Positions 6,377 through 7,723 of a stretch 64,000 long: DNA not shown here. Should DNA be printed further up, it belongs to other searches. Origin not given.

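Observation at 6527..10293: Tandem pair of divergent YgeW-type carbamoyltransferases plus carbamate kinase: an orphan catabolic transcarbamylase module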

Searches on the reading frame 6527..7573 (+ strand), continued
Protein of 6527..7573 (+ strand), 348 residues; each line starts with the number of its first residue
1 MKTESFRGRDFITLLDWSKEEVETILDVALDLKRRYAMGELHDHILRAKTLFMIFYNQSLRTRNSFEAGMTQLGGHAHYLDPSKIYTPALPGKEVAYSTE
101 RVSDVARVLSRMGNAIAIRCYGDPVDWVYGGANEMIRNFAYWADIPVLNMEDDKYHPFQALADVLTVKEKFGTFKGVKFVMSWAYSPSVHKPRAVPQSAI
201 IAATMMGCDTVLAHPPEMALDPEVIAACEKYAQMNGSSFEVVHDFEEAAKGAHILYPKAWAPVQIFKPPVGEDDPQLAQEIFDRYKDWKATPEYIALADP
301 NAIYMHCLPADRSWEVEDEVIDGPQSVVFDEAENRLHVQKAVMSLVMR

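Call 21: find_encoding_contigs(protein=P0093, flank=10000, max_places=3)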
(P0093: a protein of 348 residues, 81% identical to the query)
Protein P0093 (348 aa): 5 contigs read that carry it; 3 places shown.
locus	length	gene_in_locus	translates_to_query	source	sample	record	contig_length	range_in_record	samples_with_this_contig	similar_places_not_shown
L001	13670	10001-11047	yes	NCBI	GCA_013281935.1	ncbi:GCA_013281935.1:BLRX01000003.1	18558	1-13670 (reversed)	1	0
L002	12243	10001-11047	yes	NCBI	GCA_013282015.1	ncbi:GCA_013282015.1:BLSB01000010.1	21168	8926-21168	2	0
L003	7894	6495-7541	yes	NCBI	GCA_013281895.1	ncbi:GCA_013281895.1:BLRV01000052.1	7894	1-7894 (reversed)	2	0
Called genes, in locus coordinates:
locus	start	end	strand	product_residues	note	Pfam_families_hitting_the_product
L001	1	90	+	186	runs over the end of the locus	PF00860:Xan_ur_permease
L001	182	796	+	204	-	PF12804:NTP_transf_3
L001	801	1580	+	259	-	PF02625:XdhC_CoxI, PF13478:XdhC_C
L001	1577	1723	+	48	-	PF01314:AFOR_C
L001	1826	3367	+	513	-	PF27530:HMA_AllF_N, PF02629:CoA_binding, PF00549:Ligase_CoA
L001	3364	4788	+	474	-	PF06545:AllG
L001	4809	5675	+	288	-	PF04199:Cyclase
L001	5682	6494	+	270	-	PF11392:AllH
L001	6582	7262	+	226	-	-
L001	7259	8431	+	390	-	PF00108:Thiolase_N, PF22691:Thiolase_C_1, PF02803:Thiolase_C (weak)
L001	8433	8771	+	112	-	PF12172:zf-ChsH2 (weak), PF01796:OB_ChsH2_C (weak)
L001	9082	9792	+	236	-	PF00392:GntR, PF08279:HTH_11 (weak), PF08220:HTH_DeoR (weak), PF13412:HTH_24 (faint), PF07702:UTRA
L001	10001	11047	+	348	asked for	PF02729:OTCace_N, PF00185:OTCace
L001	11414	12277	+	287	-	PF02729:OTCace_N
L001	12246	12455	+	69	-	PF00185:OTCace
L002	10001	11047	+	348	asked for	PF02729:OTCace_N, PF00185:OTCace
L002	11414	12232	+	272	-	PF02729:OTCace_N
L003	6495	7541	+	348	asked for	PF02729:OTCace_N, PF00185:OTCace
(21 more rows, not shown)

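Call 27: find_encoding_contigs(protein=P0070, flank=10000, max_places=2)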
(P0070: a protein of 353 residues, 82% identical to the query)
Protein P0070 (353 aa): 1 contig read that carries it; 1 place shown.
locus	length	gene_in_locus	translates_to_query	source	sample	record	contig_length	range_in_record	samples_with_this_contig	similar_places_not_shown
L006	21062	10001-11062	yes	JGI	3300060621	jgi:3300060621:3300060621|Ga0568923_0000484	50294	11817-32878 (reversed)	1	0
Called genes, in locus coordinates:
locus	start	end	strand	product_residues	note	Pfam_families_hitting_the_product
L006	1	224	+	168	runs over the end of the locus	PF01242:PTPS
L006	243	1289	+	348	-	PF18301:preATP-grasp_3, PF02655:ATP-grasp_3, PF02786:CPSase_L_D2 (faint)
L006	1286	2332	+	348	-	PF01968:Hydantoinase_A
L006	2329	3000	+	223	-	PF00696:AA_kinase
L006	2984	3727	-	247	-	PF04476:4HFCP_synth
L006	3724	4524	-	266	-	-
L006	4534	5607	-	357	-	PF00483:NTP_transferase, PF12804:NTP_transf_3 (weak), PF25084:LbH_EIF2B (faint), PF00132:Hexapep (faint)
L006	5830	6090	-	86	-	PF04255:DUF433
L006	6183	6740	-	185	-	-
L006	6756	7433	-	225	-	PF10609:ParA, PF01656:CbiA (weak), PF13614:AAA_31 (weak)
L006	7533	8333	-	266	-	PF02706:Wzz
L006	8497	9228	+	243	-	PF00392:GntR, PF07702:UTRA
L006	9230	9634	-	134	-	PF01850:PIN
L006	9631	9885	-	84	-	-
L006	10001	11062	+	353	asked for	PF02729:OTCace_N, PF00185:OTCace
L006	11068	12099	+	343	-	PF02729:OTCace_N, PF00185:OTCace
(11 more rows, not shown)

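Call 28: find_encoding_contigs(protein=P0007, flank=10000, max_places=2)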
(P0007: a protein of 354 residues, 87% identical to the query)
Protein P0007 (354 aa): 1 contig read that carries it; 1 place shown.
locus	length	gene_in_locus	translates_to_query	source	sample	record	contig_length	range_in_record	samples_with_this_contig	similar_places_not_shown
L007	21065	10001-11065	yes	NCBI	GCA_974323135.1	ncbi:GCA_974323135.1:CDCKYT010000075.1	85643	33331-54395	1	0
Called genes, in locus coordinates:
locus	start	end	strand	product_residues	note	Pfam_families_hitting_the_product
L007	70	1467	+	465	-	PF00437:T2SSE, PF27713:UCP018868 (weak)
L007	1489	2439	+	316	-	PF00482:T2SSF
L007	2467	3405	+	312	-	PF00482:T2SSF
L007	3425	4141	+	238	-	PF18912:DZR_2, PF00156:Pribosyltran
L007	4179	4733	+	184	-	PF02482:Ribosomal_S30AE, PF16321:Ribosom_S30AE_C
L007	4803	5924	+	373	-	-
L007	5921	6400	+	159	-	PF01451:LMWPc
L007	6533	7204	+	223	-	PF07719:TPR_2 (faint), PF13371:TPR_9 (weak), PF13414:TPR_11 (weak), PF14559:TPR_19, PF14561:TPR_20 (weak)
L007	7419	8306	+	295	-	PF00730:HhH-GPD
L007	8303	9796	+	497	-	PF01590:GAF, PF13185:GAF_2, PF13492:GAF_3, PF00512:HisKA, PF02518:HATPase_c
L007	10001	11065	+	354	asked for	PF02729:OTCace_N, PF00185:OTCace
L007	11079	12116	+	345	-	PF02729:OTCace_N, PF00185:OTCace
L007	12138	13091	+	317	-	PF00696:AA_kinase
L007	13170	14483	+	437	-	PF00291:PALP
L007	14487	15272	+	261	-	PF23023:Anti-Pycsar_Apyc1, PF00753:Lactamase_B, PF12706:Lactamase_B_2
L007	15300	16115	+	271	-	PF04951:Peptidase_M55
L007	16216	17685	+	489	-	PF00291:PALP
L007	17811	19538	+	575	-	PF13625:Helicase_C_3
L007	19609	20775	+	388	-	PF10509:GalKase_gal_bdg, PF00288:GHMP_kinases_N, PF08544:GHMP_kinases_C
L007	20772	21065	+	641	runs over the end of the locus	-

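Call 33: search_protein_representatives(protein=window:6527-7573:+)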
Query: 348 residues. Proteins with E-value up to 0.001 (for the whole library): 10179; up to 1e-10: 3318; up to 1e-30: 316. The best 150 are listed.
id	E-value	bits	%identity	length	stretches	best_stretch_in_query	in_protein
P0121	6.9e-127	439.6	75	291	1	1-258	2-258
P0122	8.7e-107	373.5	74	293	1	1-219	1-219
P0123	6.8e-103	360.7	76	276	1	112-313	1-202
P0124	3.6e-101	355.1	50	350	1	2-346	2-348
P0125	5.2e-99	348.0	52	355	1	34-344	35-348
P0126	6.7e-99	347.6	53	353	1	7-347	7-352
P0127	6.5e-94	331.2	49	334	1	5-347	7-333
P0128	2.8e-89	316.0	67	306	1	46-251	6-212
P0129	1.3e-86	307.2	47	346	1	3-347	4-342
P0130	1.2e-82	294.2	47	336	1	6-346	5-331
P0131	3.1e-82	292.8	74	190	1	1-179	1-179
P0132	1.6e-80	287.2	47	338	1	5-347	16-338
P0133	4.6e-80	285.7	68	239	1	1-190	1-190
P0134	2.0e-79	283.6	53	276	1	25-284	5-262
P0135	9.9e-76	271.4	43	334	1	7-343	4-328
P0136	1.5e-73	264.3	42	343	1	6-347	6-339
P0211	4.1e-44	167.5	31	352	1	12-347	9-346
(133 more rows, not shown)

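Call 37: find_related_loci(query=A1, collection=genome_contigs, flank=10000)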
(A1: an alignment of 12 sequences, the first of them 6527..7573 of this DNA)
Query A1 (348 aa) in genome_contigs; peptide patterns used: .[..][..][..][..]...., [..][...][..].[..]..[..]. (x = any residue, [..] = any of these).
600 stretches matched a pattern (row limit reached: there are more); 594 encode a relative of the query (tblastn E <= 1e-3); the best 80 are kept; 80 distinct loci.
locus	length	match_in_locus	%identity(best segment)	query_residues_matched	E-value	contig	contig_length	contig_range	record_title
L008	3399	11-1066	69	1-347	6e-178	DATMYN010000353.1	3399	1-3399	MAG TPA_asm: Longilinea sp. isolate SMAG_U13149 k141_96709, whole genome shotgun sequence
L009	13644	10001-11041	70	1-348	1e-167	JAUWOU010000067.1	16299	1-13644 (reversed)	MAG: Candidatus Thorarchaeota archaeon isolate CSMAG_2458 CSMAG_2458_k141_112755_length_16299_cov_9.9877, whole genome s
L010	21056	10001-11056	69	1-347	2e-167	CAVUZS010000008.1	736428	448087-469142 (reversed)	MAG: uncultured Chloroflexia bacterium isolate MFD04492.bin.2.97 genome assembly, contig: contig_23577, whole genome sho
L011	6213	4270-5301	57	1-347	1e-126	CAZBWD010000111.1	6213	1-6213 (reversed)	MAG TPA_asm: uncultured Thermotogae bacterium isolate SRP323688_co1_188 genome assembly, contig: NODE_17531_length_6213_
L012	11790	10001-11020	54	6-347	9e-114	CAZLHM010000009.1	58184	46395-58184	MAG TPA_asm: uncultured Candidatus Bathyarchaeia archaeon isolate SRP231805_co2_24 genome assembly, contig: NODE_130_len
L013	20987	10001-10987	48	6-347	7e-99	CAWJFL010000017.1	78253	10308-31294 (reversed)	MAG: uncultured Verrucomicrobiae bacterium isolate MFD09222.bin.2.60 genome assembly, contig: contig_67828, whole genome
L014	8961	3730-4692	48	6-347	3e-94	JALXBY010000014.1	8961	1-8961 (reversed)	MAG: Anaerolineales bacterium isolate T2_metabat2_scaf2bin.129 T2_NODE_11226_length_8961_cov_1.651121, whole genome shot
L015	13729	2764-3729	48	5-347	5e-94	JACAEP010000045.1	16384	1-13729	MAG: Chloroflexota bacterium isolate L.E.CH.43_1 k119_1161631, whole genome shotgun sequence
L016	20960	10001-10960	47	8-348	8e-92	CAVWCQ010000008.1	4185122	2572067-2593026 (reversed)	MAG: uncultured Chloroflexia bacterium isolate MFD03899.bin.2.186 genome assembly, contig: contig_6098, whole genome sho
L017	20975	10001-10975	45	1-347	1e-89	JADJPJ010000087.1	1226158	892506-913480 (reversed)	MAG: Candidatus Flexifilum affinis isolate Fred_BATAC.421 tig01546595-10-12282540, whole genome shotgun sequence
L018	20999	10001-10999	44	3-347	2e-89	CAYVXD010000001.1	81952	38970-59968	MAG TPA_asm: uncultured Candidatus Sumerlaeota bacterium isolate binchicken_co34_487 genome assembly, contig: NODE_300_l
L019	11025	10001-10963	46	6-347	3e-89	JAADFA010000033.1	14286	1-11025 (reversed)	MAG: Chloroflexota bacterium isolate L_MetaBat.66 contig-127_4505, whole genome shotgun sequence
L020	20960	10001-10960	46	6-347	1e-88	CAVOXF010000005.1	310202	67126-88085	MAG: uncultured Actinomycetota bacterium isolate MFD09964.bin.1.174 genome assembly, contig: contig_7986, whole genome s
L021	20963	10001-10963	46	6-347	2e-88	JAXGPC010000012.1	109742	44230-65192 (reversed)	MAG: Anaerolineae bacterium isolate AnMBR.bin294 bin294_12, whole genome shotgun sequence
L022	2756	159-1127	46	5-348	2e-90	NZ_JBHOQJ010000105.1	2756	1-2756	MAG: Thermoflexus sp. isolate C0_11 k141_194068, whole genome shotgun sequence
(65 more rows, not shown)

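Call 47: search_protein_families(library=pfam, proteins=[L010:6183-7295:+, L010:7295-8140:+, L010:8137-9081:+, L010:9074-9964:+, L010:11086-12441:+, L010:12453-13607:+, L010:13604-15211:+, L010:15190-16092:+, L010:16083-16904:+, L010:16901-17836:+], max_evalue=0.00001)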
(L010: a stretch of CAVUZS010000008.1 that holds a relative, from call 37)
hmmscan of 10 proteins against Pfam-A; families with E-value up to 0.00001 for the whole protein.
L010:6183-7295:+ (370 aa): 1 family
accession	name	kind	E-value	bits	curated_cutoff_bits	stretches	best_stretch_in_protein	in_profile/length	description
PF03747.19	ADP_ribosyl_GH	-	2e-59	202.1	26.2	1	46-338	1-285/287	ADP-ribosylglycohydrolase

L010:7295-8140:+ (281 aa): 1 family
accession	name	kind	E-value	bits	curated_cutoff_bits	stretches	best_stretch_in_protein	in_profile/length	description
PF01261.30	AP_endonuc_2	-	2.6e-16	60.5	31.1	1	30-261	6-234/249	Xylose isomerase-like TIM barrel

L010:8137-9081:+ (314 aa): 1 family
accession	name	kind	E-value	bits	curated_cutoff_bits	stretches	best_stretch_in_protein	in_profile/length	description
PF00528.27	BPD_transp_1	-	1.3e-13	51.6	26.4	1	104-309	33-180/184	Binding-protein-dependent transport system inner membrane component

L010:9074-9964:+ (296 aa): 1 family
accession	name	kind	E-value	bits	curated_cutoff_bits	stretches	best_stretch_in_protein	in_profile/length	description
PF00528.27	BPD_transp_1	-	4e-17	63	26.4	1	110-286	3-180/184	Binding-protein-dependent transport system inner membrane component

L010:11086-12441:+ (451 aa): 2 families
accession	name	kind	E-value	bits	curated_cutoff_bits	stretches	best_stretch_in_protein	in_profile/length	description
PF13416.11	SBP_bac_8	-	1.6e-40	140.1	27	1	74-383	1-273/279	Bacterial extracellular solute-binding protein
PF01547.30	SBP_bac_1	-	1.2e-28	101.4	26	1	66-359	5-306/307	Bacterial extracellular solute-binding protein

L010:12453-13607:+ (384 aa): 0 families

L010:13604-15211:+ (535 aa): 1 family
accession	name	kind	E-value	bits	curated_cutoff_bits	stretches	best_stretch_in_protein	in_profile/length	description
PF07969.17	Amidohydro_3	-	2.4e-30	106.9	29.7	1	41-451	1-446/472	Amidohydrolase family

L010:15190-16092:+ (300 aa): 2 families
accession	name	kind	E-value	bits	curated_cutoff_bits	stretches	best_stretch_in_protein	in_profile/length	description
PF02741.20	FTR_C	-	1e-56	191.5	25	1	146-292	1-149/149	FTR, proximal lobe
PF01913.23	FTR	-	8.2e-52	175.4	27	1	1-143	1-142/142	Formylmethanofuran-tetrahydromethanopterin formyltransferase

L010:16083-16904:+ (273 aa): 1 family
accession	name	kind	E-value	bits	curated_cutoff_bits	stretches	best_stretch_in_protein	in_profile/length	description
PF01493.24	GXGXG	-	4.8e-07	29.9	32.5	0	143-170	136-163/190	GXGXG motif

L010:16901-17836:+ (311 aa): 1 family
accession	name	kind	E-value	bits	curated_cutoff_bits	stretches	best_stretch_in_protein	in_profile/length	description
PF02289.21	MCH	-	1.4e-78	264.7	25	1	51-307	53-309/311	Cyclohydrolase (MCH)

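Call 57: search_protein_families(library=ncbifam, proteins=[L007:15300-16115:+], max_evalue=0.00001)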
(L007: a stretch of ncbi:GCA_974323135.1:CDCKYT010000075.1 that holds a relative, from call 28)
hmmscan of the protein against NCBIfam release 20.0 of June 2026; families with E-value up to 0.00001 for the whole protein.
L007:15300-16115:+ (271 aa): 1 family
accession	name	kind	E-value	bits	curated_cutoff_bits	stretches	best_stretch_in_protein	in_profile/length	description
NF058634.1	AmiPeptDppABac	equivalog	1.7e-70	237.5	430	1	1-268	1-270/274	D-aminopeptidase DppA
